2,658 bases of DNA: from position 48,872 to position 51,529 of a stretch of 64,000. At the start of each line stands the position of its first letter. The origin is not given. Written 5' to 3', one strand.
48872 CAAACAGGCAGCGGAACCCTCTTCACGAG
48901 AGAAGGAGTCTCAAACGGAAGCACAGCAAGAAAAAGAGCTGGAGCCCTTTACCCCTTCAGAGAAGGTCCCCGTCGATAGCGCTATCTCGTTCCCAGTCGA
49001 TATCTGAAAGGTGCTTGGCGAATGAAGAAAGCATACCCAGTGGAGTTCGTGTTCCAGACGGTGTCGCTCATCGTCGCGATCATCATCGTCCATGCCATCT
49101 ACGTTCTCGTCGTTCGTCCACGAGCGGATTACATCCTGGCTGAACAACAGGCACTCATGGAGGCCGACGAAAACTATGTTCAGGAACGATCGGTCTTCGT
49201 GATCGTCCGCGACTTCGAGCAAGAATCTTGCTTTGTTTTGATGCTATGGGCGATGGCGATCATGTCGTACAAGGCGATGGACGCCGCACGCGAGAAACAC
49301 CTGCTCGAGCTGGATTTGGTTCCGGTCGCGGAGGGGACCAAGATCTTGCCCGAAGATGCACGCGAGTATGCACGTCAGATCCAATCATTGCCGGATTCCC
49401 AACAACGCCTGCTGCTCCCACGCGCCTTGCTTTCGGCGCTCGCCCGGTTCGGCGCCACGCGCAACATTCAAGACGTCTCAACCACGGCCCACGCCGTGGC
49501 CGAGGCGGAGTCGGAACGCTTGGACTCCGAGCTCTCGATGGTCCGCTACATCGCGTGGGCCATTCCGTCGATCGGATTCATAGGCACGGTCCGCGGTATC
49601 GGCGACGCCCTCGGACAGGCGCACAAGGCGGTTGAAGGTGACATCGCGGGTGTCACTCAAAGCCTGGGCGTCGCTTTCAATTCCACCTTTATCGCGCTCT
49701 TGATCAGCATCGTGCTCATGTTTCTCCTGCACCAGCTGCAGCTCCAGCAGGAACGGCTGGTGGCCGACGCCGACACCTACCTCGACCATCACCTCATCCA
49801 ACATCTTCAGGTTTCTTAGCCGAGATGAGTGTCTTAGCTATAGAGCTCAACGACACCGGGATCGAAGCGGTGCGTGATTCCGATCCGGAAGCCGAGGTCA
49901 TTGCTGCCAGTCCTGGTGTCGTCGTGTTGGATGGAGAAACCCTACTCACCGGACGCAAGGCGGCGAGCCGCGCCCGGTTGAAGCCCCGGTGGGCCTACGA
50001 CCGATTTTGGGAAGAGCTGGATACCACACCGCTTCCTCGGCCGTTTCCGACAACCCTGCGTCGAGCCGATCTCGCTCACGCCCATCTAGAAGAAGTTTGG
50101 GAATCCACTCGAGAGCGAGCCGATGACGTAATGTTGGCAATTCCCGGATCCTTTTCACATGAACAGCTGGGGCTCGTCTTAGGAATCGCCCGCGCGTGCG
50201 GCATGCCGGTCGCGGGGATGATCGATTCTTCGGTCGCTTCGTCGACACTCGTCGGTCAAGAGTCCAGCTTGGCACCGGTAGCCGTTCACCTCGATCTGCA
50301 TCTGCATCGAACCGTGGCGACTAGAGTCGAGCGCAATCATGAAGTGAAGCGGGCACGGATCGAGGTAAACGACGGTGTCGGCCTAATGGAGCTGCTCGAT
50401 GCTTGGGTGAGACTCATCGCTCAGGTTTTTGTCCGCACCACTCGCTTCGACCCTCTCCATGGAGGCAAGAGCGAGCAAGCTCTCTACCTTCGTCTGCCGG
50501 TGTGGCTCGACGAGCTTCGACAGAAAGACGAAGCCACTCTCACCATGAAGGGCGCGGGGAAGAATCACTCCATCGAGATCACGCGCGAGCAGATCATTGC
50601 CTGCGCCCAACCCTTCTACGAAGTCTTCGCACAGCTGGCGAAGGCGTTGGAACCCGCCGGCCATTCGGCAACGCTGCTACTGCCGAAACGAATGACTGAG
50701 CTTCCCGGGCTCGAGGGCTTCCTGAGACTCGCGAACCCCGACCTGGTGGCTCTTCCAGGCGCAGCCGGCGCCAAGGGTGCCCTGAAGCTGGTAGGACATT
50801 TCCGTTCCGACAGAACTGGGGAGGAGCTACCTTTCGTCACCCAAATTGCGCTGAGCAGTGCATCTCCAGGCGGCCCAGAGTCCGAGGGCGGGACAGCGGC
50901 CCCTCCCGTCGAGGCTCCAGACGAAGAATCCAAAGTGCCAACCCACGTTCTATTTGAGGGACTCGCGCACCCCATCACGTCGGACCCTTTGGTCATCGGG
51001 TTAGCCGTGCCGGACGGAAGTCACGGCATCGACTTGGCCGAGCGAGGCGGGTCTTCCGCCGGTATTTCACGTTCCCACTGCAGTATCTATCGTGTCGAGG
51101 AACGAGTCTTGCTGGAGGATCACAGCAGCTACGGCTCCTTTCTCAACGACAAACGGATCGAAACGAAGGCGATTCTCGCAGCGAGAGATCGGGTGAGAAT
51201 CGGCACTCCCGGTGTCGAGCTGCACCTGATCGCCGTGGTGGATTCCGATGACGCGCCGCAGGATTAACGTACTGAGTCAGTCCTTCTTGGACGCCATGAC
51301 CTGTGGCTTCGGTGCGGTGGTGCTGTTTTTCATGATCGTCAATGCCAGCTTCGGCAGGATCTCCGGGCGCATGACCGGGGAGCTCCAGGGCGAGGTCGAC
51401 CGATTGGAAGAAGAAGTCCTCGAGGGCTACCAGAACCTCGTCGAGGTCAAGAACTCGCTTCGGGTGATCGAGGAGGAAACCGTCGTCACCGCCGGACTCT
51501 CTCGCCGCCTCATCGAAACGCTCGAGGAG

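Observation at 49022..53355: MotA/ExbB-like channel with no canonical partner; two vWA proteins carry ExbD/TolR-like Asp-containing anchors instead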

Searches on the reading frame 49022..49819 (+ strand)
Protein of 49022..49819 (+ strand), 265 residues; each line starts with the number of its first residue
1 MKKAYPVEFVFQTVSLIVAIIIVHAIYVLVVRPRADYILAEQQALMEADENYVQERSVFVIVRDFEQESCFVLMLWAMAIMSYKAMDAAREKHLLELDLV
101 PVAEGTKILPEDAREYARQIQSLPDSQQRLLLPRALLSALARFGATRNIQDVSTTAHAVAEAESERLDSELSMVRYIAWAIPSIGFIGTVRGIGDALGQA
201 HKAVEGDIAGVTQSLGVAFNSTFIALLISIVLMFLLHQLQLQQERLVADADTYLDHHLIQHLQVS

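Call 3: search_protein_families(library=pfam, proteins=[window:49022-49819:+], max_evalue=0.1)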
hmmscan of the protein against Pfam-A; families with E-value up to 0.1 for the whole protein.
window:49022-49819:+ (265 aa): 1 family
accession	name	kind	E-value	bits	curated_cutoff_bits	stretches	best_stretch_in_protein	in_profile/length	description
PF01618.21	MotA_ExbB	-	7.1e-14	52.1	22.9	1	145-249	20-124/127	MotA/TolQ/ExbB proton channel family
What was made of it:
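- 49022..49819 (+): Gene 6: MotA/TolQ/ExbB-family channel subunit and presumed pentamer. Pore threonines are T189 (49586-49588) and T222 (49685-49687). PF01618 E 7.1e-14 (call 3).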

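Call 4: search_protein_families(library=ncbifam, proteins=[window:49022-49819:+], max_evalue=0.1)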
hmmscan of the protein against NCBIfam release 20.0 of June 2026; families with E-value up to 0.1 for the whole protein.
window:49022-49819:+ (265 aa): 5 families
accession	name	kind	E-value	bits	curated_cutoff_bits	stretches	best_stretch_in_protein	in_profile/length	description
TIGR02796.1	tolQ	equivalog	1.5e-06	28.2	221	1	149-256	101-209/216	protein TolQ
TIGR02805.1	exbB2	equivalog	0.001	19.2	135.35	1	152-237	36-121/138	TonB-system energizer ExbB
TIGR02056.1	ChlG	equivalog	0.027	14.1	436.45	1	177-242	181-244/306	chlorophyll synthase ChlG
NF009191.0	PRK12539.1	subfamily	0.042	13.4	171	1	47-117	51-119/185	sigma-70 family RNA polymerase sigma factor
NF008066.0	PRK10801.1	equivalog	0.043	13.3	403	1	153-257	109-213/230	Tol-Pal system protein TolQ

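Call 5: search_protein_families(library=padloc, proteins=[window:49022-49819:+], max_evalue=0.01)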
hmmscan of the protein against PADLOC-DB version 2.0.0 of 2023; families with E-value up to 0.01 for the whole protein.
window:49022-49819:+ (265 aa): 1 family
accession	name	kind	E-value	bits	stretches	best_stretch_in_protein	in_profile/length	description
PDLC00635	ZorA2|ZorA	-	0.00039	17.5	1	157-255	29-128/505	MotA/ExbB/TolQ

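Call 18: search_solved_structures(query=window:49022-49819:+, max_evalue=1, show_alignments=3)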
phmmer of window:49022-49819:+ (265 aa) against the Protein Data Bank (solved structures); distinct sequences matched with E-value up to 1: 2.
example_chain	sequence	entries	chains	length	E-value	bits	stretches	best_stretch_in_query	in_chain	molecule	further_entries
8odt_A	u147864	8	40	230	0.51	13.2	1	158-257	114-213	Tol-Pal system protein TolQ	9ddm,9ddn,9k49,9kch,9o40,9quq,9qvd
9kpz_A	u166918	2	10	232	0.53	13.1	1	158-257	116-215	Tol-Pal system protein TolQ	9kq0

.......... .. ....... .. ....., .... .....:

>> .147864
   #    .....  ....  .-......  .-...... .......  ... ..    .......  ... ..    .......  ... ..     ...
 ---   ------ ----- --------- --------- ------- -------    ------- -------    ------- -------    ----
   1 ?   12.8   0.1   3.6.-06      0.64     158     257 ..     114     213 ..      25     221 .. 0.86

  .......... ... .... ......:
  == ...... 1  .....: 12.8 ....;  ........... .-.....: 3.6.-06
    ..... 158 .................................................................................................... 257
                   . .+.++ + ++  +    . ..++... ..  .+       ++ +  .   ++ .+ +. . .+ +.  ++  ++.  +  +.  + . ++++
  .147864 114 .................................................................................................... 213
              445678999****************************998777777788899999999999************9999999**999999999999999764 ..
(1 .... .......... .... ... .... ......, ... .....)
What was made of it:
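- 49022..49819 (+): T189=TolQ T145 and T222=TolQ T178 (call 18).
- T189 and T222 align with the essential TolQ T145 and T178 (call 18).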

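Call 38: search_solved_structures(query=A3, max_evalue=1, show_alignments=0)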
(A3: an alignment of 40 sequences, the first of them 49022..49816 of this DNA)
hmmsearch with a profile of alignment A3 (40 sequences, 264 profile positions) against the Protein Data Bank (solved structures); distinct sequences matched with E-value up to 1: 3.
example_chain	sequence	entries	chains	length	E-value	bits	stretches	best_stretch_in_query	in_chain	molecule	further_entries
8odt_A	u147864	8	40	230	0.00075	21.9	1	147-256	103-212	Tol-Pal system protein TolQ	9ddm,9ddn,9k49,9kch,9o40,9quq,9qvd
9kpz_A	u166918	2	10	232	0.00075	21.9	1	147-256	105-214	Tol-Pal system protein TolQ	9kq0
3now_A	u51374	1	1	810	0.76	12.1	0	89-140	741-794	UNC-45 protein, SD10334p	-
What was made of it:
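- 49022..49819 (+): Ortholog profile against PDB: TolQ is the best match, E 7.5e-4 (call 38).
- TolQ is the best PDB match to its ortholog profile (call 38).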

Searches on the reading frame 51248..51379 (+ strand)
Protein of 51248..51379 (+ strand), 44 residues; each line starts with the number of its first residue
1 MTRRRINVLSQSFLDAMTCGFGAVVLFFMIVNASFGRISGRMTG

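Call 40: search_protein_families(library=pfam, proteins=[window:51248-51379:+], max_evalue=10)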
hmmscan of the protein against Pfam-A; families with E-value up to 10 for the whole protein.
seq(44 aa): 1 family
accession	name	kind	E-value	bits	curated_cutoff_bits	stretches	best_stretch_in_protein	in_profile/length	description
PF25686.1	Betaherpes_U91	-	0.26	11.2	27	1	3-30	85-112/157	Betaherpesvirus U91 protein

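Call 66: search_solved_structures(query=A8, max_evalue=10, show_alignments=3)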
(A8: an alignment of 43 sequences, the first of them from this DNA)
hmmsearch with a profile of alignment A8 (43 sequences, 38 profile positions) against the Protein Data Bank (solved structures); distinct sequences matched with E-value up to 10: 2.
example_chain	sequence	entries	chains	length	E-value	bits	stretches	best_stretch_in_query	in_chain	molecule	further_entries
9cwt_o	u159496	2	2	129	0.48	12.7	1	20-36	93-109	NADH dehydrogenase [ubiquinone] 1 beta subcomplex subunit 4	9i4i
5xtc_o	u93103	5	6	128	0.49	12.7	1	20-36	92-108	NADH dehydrogenase [ubiquinone] 1 beta subcomplex subunit 4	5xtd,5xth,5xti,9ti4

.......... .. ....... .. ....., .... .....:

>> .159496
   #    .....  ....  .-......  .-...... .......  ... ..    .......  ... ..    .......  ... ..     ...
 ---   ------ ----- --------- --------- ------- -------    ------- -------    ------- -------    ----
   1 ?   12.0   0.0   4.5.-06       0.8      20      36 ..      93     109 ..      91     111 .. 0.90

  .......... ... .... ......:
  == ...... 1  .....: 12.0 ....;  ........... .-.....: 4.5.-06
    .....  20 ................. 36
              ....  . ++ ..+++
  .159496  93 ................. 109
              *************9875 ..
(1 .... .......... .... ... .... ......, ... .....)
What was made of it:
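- On ExbD/TolR (PF02472) and MotB: An anchor profile against all PDB chains at E<=10 gave no ExbD, TolR or MotB hit (call 66).
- The anchors show no detectable sequence homology to ExbD, TolR or MotB (calls 40, 66). The anchors have no detectable homology to ExbD/TolR (calls 40, 66).
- Tried and rejected: I scanned ten anchor fragments against Pfam at E<=10 (call 40) and a 43-sequence anchor profile against all PDB chains at E<=10 (call 66).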
